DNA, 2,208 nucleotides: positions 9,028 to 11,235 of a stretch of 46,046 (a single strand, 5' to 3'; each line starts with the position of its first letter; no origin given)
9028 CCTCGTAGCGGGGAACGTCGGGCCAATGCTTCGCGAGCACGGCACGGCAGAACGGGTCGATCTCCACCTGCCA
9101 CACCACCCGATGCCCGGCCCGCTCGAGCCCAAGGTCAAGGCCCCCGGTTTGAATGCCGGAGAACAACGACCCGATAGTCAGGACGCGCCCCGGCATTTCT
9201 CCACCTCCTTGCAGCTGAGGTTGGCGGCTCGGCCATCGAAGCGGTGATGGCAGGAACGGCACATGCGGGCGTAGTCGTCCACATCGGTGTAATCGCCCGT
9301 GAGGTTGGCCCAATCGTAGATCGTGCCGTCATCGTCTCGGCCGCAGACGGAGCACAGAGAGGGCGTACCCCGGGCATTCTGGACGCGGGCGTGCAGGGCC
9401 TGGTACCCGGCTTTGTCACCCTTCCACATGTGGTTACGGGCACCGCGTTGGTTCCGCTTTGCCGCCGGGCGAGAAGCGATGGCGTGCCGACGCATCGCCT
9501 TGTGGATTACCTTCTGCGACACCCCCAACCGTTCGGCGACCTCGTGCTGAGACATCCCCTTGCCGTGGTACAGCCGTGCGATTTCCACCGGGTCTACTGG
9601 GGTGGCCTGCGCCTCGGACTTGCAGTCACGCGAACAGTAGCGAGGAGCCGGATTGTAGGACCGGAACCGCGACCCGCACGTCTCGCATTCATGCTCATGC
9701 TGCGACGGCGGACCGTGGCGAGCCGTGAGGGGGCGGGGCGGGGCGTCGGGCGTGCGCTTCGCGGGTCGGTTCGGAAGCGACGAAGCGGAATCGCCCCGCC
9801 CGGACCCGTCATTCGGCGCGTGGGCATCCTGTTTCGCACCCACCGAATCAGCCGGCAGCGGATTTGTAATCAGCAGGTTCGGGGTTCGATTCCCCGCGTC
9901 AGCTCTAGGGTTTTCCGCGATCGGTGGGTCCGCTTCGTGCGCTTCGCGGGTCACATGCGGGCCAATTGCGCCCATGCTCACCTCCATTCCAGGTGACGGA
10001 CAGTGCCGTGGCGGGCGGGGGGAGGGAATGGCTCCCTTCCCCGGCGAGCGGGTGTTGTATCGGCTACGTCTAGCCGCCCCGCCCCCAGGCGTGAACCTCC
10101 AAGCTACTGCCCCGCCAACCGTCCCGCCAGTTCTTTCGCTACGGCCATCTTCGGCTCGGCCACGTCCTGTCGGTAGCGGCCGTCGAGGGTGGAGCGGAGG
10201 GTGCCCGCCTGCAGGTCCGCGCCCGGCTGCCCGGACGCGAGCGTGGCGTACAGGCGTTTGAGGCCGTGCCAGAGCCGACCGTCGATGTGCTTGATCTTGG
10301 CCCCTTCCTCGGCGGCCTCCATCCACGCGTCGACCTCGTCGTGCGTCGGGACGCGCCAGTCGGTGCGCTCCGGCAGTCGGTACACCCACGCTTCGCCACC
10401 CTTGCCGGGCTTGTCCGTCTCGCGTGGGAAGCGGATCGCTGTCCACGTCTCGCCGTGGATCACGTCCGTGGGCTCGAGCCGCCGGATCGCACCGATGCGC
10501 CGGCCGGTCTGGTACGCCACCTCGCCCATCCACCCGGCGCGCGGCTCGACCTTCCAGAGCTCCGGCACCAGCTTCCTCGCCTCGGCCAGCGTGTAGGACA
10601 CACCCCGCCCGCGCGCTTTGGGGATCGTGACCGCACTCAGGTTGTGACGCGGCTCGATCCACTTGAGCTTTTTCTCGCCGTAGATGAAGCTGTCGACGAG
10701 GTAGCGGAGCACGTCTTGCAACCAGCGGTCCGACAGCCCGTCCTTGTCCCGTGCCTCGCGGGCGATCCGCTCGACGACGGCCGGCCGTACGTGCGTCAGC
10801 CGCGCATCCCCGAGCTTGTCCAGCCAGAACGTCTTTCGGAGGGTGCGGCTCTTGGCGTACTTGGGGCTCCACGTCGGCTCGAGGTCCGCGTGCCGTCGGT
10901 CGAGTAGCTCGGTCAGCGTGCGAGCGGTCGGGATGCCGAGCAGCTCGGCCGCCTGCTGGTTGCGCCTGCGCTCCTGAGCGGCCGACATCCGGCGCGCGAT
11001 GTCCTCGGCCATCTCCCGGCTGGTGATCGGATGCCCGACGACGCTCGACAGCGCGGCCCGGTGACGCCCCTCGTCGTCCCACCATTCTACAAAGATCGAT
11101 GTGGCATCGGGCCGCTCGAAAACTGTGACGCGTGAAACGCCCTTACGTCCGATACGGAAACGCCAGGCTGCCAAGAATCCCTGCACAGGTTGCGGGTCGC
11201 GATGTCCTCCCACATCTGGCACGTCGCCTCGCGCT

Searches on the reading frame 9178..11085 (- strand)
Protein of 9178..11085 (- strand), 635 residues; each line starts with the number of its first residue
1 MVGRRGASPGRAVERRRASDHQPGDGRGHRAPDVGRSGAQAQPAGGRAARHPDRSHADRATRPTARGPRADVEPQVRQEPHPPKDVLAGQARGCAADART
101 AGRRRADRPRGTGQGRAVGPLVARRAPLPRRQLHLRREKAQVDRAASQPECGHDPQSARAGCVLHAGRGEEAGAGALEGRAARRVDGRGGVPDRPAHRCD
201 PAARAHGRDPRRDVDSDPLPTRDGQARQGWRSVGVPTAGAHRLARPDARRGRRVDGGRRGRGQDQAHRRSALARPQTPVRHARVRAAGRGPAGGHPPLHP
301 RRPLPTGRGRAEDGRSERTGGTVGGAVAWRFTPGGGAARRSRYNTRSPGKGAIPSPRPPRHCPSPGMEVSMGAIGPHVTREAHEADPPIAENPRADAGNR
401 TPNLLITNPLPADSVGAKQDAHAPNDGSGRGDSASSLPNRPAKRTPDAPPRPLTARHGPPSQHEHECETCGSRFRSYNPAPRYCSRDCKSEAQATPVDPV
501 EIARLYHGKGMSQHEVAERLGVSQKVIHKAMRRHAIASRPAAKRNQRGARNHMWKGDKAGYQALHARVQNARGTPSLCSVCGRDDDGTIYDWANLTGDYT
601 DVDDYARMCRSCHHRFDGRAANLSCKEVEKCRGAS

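Call 9: search_protein_families(library=pfam, proteins=[window:9178-11085:-], max_evalue=0.01)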
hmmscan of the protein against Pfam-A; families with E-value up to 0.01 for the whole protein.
window:9178-11085:- (635 aa): 2 families
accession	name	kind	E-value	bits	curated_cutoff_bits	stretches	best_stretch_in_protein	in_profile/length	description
PF04545.22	Sigma70_r4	-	0.0019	18.1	24.1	1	504-532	14-42/50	Sigma-70, region 4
PF01381.28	HTH_3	-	0.005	17.3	23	1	509-529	8-28/55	Helix-turn-helix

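Call 10: search_protein_families(library=phrogs, proteins=[window:9178-11085:-], max_evalue=0.01)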
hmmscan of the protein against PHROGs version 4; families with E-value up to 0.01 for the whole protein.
window:9178-11085:- (635 aa): 11 families
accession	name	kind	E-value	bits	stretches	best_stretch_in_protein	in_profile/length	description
phrog_8446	-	DNA, RNA and nucleotide metabolism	2.8e-18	67.4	1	495-626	57-205/211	HNH endonuclease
phrog_7545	-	DNA, RNA and nucleotide metabolism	1.3e-10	42.6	1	501-569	9-76/160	HNH endonuclease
phrog_4160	-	unknown function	1.7e-07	32.3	1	526-624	25-127/178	-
phrog_15471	-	DNA, RNA and nucleotide metabolism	4.6e-05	24.3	1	462-539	100-177/183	HNH endonuclease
phrog_2308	-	unknown function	0.00014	22.9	1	461-493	97-130/138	-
phrog_1157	-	integration and excision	0.00015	22.1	1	500-555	8-62/422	transposase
phrog_125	-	DNA, RNA and nucleotide metabolism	0.0032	18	1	499-552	168-221/254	DNA invertase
phrog_2339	-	DNA, RNA and nucleotide metabolism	0.0034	18.4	1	501-534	29-62/98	HTH DNA binding protein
phrog_20467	-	DNA, RNA and nucleotide metabolism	0.0042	18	1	477-536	45-104/112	HNH endonuclease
phrog_1333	-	unknown function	0.0045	18.1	1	463-494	99-130/166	-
phrog_7061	-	DNA, RNA and nucleotide metabolism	0.0085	17.6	0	500-533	34-67/70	HTH DNA binding protein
